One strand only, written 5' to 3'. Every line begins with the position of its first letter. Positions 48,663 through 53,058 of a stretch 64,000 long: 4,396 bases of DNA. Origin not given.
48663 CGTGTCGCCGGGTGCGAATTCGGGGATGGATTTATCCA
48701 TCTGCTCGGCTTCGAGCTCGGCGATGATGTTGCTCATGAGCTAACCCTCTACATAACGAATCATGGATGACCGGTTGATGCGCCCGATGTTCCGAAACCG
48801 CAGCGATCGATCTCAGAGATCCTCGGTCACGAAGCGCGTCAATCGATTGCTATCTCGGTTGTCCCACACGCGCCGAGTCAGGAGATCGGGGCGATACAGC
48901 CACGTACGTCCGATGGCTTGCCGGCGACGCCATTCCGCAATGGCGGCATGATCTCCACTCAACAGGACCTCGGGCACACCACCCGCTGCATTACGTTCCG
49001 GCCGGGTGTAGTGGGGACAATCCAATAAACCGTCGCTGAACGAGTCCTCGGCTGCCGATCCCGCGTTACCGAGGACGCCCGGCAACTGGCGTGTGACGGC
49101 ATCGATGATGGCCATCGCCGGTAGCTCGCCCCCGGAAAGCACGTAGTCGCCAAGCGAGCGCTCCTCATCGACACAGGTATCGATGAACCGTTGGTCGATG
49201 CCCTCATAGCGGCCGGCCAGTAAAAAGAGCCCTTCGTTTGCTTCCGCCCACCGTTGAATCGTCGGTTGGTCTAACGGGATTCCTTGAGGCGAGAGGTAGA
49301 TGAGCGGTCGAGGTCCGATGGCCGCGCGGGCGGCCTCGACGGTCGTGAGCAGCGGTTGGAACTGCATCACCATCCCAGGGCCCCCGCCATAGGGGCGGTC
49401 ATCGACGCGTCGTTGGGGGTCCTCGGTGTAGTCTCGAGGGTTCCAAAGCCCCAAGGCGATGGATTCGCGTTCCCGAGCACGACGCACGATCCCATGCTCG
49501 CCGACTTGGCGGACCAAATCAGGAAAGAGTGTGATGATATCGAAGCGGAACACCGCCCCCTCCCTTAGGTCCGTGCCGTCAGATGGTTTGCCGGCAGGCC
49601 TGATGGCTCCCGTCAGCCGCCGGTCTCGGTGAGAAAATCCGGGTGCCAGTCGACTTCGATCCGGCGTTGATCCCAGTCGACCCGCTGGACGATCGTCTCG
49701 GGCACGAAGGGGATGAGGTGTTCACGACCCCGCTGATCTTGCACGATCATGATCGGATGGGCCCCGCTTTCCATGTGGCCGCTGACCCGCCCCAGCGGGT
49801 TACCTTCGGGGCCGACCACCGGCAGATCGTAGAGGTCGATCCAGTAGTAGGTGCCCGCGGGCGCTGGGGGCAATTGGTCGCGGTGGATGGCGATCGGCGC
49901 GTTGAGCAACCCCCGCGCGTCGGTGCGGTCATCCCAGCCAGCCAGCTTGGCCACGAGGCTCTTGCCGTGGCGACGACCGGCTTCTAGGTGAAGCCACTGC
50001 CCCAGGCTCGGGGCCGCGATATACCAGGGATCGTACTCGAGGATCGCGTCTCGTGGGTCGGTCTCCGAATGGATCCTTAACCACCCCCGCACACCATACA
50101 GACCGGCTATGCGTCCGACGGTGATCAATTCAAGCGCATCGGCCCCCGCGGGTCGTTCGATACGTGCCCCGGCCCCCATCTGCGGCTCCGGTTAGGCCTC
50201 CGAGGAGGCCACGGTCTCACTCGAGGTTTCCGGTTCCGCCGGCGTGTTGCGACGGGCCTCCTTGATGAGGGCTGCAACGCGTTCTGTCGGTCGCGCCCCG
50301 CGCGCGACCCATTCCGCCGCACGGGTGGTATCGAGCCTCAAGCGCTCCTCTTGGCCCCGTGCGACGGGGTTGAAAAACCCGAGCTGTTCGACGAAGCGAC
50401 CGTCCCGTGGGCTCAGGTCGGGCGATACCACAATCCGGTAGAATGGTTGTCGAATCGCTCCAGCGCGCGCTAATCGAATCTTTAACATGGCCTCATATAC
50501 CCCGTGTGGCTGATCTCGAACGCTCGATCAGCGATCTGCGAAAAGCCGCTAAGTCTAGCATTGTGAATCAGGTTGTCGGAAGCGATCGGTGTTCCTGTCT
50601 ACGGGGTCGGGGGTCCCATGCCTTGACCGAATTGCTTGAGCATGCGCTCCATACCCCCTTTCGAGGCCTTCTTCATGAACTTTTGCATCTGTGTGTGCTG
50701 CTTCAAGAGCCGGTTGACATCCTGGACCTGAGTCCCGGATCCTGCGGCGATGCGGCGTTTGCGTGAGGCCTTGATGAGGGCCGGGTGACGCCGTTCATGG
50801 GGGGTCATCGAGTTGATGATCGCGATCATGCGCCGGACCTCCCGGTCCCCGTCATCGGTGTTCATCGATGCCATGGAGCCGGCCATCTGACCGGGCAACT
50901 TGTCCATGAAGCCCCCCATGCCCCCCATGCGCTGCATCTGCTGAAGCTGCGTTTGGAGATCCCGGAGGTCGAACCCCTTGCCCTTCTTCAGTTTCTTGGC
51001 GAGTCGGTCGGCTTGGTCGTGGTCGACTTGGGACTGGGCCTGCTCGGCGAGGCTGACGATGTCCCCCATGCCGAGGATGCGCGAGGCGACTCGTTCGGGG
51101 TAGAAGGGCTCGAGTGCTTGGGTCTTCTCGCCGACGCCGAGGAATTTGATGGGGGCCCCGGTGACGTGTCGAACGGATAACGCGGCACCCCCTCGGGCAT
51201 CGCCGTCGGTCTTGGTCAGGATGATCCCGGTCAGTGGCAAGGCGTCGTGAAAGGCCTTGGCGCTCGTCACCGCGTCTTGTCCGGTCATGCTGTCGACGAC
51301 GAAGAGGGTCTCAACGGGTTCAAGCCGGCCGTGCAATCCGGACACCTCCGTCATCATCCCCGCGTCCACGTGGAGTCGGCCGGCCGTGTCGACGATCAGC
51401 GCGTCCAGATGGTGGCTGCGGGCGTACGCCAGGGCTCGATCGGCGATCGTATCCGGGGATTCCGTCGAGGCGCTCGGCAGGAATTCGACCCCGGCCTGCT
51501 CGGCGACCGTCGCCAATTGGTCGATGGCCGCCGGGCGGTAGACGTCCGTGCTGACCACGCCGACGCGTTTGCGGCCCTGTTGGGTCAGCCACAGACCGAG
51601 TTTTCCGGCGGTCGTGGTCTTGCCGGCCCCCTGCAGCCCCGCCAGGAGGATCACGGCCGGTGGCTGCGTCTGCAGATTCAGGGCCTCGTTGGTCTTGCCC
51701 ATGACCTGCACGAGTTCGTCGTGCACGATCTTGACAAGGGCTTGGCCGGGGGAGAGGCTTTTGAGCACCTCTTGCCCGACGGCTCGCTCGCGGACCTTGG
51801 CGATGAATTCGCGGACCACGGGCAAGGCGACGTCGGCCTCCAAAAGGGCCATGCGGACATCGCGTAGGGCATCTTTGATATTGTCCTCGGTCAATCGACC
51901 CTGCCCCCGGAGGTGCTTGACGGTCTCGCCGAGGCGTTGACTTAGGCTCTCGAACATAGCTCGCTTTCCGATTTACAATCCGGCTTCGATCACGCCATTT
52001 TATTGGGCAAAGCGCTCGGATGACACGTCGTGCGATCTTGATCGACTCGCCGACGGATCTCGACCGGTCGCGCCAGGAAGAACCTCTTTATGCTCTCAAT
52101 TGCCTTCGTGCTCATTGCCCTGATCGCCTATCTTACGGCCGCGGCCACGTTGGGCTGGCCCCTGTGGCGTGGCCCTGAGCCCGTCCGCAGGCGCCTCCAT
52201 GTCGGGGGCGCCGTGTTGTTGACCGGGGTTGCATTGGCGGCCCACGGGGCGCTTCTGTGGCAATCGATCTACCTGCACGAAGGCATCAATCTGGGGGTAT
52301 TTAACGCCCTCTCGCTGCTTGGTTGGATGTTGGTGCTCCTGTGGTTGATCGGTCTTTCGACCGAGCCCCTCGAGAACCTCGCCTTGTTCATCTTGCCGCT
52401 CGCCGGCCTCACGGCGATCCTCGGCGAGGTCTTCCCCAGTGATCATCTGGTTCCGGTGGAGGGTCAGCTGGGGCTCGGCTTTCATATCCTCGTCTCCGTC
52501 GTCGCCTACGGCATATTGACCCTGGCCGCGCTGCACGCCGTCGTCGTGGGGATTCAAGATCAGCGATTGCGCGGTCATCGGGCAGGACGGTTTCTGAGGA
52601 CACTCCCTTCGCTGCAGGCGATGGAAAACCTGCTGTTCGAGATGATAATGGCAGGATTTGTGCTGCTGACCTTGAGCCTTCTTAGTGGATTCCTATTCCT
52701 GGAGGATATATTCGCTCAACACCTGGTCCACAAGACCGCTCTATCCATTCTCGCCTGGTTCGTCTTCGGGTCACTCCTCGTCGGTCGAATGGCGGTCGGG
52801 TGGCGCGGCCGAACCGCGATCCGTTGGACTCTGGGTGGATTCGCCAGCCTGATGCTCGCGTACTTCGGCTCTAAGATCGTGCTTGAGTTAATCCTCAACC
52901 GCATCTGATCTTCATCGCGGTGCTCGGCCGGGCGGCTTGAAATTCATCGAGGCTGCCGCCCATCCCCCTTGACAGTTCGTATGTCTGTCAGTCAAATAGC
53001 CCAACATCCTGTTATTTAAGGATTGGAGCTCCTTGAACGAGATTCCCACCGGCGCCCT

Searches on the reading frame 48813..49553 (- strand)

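Call 38: search_protein_families(library=pfam, proteins=[window:48813-49553:-], max_evalue=0.00001)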
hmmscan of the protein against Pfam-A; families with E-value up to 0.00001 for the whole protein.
window:48813-49553:- (246 aa): 1 family
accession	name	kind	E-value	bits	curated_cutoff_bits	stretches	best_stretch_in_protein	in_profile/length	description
PF01746.26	tRNA_m1G_MT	-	2.4e-54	184.5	27.3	1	25-222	3-195/195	tRNA (Guanine-1)-methyltransferase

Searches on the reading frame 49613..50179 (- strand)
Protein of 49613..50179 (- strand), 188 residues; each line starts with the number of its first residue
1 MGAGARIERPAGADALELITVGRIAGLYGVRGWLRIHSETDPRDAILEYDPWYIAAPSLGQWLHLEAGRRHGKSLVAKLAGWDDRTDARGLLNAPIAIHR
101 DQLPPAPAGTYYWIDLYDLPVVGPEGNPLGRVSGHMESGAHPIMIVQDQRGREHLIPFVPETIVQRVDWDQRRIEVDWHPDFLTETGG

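Call 38: search_protein_families(library=pfam, proteins=[window:49613-50179:-], max_evalue=0.00001)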
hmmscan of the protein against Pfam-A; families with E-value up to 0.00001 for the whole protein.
window:49613-50179:- (188 aa): 2 families
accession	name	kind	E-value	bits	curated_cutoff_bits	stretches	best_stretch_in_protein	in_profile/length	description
PF01782.24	RimM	-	2e-20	73.2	23.5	1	20-102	1-84/84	RimM N-terminal domain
PF24986.1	PRC_RimM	-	3.8e-12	46.1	27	1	113-180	1-67/69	RimM PRC barrel domain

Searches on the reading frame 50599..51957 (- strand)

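Call 38: search_protein_families(library=pfam, proteins=[window:50599-51957:-], max_evalue=0.00001)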
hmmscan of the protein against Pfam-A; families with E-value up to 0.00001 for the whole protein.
window:50599-51957:- (452 aa): 3 families
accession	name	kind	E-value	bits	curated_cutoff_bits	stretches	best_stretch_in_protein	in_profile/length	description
PF00448.28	SRP54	-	4.6e-68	229.2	22.7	1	100-296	1-196/196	SRP54-type protein, GTPase domain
PF02978.25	SRP_SPB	-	1.4e-33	115.6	27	1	329-428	2-91/91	Signal peptide binding domain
PF02881.24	SRP54_N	-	5.9e-23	81.3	22.4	1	5-82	1-75/75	SRP54-type protein, helical bundle domain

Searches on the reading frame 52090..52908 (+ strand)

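Call 38: search_protein_families(library=pfam, proteins=[window:52090-52908:+], max_evalue=0.00001)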
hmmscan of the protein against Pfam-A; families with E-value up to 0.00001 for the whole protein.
window:52090-52908:+ (272 aa): 1 family
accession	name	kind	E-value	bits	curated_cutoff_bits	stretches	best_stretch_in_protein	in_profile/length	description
PF01578.25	Cytochrom_C_asm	-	3.9e-34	118.6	29.9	1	47-268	8-211/212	Cytochrome C assembly protein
